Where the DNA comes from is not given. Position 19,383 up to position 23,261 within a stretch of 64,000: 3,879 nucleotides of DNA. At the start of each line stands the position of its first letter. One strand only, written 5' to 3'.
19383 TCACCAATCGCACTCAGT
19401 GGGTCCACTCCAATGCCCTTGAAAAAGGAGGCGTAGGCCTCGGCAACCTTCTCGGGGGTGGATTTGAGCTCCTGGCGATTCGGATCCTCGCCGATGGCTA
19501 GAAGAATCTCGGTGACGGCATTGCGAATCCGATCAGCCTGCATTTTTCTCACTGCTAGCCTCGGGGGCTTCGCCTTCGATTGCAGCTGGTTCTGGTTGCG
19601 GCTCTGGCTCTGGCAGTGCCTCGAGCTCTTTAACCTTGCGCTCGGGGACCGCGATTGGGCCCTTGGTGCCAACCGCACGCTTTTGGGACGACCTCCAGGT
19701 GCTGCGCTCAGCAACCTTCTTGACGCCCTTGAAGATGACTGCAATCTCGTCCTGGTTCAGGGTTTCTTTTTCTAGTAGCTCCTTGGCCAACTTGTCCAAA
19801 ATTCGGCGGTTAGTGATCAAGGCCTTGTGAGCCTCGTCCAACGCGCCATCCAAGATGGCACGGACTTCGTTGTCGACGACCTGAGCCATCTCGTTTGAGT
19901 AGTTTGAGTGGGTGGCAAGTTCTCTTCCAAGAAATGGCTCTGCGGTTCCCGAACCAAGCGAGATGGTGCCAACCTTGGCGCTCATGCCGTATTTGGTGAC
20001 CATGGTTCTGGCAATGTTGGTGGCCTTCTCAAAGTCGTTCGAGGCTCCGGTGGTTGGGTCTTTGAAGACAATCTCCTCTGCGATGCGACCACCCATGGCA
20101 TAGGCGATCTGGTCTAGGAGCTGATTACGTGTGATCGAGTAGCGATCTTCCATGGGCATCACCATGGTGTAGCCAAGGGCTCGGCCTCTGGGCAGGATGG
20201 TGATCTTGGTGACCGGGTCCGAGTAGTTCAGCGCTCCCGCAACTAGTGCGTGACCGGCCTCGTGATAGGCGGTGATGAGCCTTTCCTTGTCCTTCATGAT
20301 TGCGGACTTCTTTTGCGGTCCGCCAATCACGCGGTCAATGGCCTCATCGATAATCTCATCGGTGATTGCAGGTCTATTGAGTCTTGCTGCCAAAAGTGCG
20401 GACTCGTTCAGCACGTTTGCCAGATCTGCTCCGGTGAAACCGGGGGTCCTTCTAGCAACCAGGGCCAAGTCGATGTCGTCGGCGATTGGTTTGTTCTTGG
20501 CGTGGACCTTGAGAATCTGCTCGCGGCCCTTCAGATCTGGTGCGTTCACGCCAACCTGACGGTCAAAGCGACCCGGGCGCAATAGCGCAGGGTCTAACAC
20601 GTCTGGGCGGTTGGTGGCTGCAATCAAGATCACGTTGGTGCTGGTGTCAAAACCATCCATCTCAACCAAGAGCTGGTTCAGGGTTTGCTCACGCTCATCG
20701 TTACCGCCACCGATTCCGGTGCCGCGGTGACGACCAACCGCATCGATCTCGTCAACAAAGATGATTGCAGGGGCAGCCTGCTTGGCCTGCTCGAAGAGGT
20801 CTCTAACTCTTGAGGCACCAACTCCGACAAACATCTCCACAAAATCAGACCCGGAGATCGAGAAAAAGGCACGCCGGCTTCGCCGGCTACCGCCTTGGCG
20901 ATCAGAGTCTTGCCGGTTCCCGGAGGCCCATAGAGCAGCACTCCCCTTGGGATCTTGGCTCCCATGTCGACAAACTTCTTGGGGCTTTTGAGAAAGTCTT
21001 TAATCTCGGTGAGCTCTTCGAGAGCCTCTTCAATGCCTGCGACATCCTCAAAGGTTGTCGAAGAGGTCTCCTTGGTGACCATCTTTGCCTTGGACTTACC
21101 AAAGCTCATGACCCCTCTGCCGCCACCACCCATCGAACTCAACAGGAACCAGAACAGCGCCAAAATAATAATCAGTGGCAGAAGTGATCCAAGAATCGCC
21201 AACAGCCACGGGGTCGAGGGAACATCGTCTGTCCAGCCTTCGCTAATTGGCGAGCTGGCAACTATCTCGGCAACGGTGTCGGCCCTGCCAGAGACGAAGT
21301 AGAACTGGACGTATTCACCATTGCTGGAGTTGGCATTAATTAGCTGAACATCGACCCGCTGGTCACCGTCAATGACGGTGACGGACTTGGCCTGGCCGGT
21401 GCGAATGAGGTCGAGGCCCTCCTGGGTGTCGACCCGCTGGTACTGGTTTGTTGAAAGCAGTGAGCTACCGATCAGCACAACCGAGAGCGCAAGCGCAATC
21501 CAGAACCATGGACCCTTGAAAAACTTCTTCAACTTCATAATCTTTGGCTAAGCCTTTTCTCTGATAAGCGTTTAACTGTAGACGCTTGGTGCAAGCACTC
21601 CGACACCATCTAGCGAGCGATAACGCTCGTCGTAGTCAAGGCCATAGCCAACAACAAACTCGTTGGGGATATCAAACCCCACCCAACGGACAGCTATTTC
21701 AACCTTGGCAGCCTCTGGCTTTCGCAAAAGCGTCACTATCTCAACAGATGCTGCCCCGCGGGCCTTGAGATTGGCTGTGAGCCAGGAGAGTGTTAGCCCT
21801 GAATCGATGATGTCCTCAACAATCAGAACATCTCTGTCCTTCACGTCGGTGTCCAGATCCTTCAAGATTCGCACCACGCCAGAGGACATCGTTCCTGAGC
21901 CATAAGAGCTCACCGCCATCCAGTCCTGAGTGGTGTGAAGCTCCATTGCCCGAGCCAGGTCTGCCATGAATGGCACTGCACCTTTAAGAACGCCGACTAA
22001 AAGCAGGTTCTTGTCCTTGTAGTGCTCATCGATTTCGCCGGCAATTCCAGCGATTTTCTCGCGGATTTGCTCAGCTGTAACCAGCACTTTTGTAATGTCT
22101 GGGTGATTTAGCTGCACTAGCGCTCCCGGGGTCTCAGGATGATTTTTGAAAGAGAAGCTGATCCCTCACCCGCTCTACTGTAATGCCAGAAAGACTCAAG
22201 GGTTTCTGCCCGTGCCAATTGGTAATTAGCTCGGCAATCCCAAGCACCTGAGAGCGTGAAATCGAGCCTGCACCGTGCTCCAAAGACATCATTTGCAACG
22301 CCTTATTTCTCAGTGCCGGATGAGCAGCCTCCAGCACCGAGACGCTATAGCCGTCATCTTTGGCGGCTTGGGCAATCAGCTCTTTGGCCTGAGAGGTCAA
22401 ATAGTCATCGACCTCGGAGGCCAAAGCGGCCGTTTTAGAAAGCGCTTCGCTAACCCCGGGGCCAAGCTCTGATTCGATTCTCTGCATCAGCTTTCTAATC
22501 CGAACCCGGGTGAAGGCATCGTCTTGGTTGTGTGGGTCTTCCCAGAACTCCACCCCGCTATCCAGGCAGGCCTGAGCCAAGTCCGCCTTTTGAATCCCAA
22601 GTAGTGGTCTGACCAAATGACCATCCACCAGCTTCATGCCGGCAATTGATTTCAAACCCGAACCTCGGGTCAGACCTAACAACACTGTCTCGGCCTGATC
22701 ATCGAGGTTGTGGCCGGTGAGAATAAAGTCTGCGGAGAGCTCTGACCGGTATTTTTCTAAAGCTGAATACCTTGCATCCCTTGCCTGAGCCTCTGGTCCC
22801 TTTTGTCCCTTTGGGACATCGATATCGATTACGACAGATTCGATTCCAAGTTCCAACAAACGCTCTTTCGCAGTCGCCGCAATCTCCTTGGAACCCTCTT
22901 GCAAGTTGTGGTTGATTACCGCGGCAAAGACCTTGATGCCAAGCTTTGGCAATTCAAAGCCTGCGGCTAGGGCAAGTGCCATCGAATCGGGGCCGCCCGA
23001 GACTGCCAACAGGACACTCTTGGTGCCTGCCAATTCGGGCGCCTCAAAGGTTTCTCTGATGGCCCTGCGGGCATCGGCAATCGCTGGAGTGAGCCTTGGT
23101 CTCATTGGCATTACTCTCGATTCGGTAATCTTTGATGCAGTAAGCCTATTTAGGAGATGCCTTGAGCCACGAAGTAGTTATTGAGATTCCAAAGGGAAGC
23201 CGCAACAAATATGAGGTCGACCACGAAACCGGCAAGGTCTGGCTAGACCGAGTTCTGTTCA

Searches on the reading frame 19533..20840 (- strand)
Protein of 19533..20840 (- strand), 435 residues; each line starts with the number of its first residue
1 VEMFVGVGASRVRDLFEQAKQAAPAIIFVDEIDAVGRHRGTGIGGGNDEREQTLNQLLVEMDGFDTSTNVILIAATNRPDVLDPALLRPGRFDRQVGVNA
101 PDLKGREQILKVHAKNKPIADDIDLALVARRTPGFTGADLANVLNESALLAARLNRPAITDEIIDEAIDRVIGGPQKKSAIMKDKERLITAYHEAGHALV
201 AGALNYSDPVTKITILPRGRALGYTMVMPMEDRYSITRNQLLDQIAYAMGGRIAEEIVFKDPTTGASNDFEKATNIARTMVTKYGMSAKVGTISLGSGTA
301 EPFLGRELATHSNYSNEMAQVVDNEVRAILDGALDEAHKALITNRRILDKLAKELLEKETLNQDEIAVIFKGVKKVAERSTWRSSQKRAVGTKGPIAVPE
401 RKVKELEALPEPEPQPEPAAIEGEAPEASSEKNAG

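Call 62: search_protein_families(library=pfam, proteins=[window:19533-20840:-], max_evalue=0.0001)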
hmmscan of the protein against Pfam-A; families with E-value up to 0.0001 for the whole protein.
window:19533-20840:- (435 aa): 3 families
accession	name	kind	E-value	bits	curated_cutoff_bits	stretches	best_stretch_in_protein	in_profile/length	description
PF01434.24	Peptidase_M41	-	1.1e-70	237.9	29.9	1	181-367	2-189/191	Peptidase family M41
PF00004.35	AAA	-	9.2e-28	97.7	21.2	1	2-98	36-129/131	ATPase family associated with various cellular activities (AAA)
PF17862.7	AAA_lid_3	-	2.9e-12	46.3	27.2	1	122-165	1-44/45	AAA+ lid domain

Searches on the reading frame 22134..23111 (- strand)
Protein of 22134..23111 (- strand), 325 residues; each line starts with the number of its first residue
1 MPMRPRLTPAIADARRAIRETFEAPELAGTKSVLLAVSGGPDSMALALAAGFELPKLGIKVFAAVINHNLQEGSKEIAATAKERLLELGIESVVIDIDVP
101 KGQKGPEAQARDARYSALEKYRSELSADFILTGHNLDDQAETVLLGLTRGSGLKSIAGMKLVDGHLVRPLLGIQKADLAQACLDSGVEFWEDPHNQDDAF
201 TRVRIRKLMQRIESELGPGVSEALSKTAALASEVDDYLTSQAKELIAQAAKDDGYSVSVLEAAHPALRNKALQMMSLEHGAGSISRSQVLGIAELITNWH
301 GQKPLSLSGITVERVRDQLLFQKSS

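Call 62: search_protein_families(library=pfam, proteins=[window:22134-23111:-], max_evalue=0.0001)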
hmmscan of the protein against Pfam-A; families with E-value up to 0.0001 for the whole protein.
window:22134-23111:- (325 aa): 2 families
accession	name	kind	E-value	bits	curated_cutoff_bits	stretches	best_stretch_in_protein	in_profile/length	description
PF01171.26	ATP_bind_3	-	3.2e-43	148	27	1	33-207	2-181/182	PP-loop family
PF09179.16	TilS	-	8.3e-07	29.6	21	1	256-319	2-66/67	TilS substrate binding domain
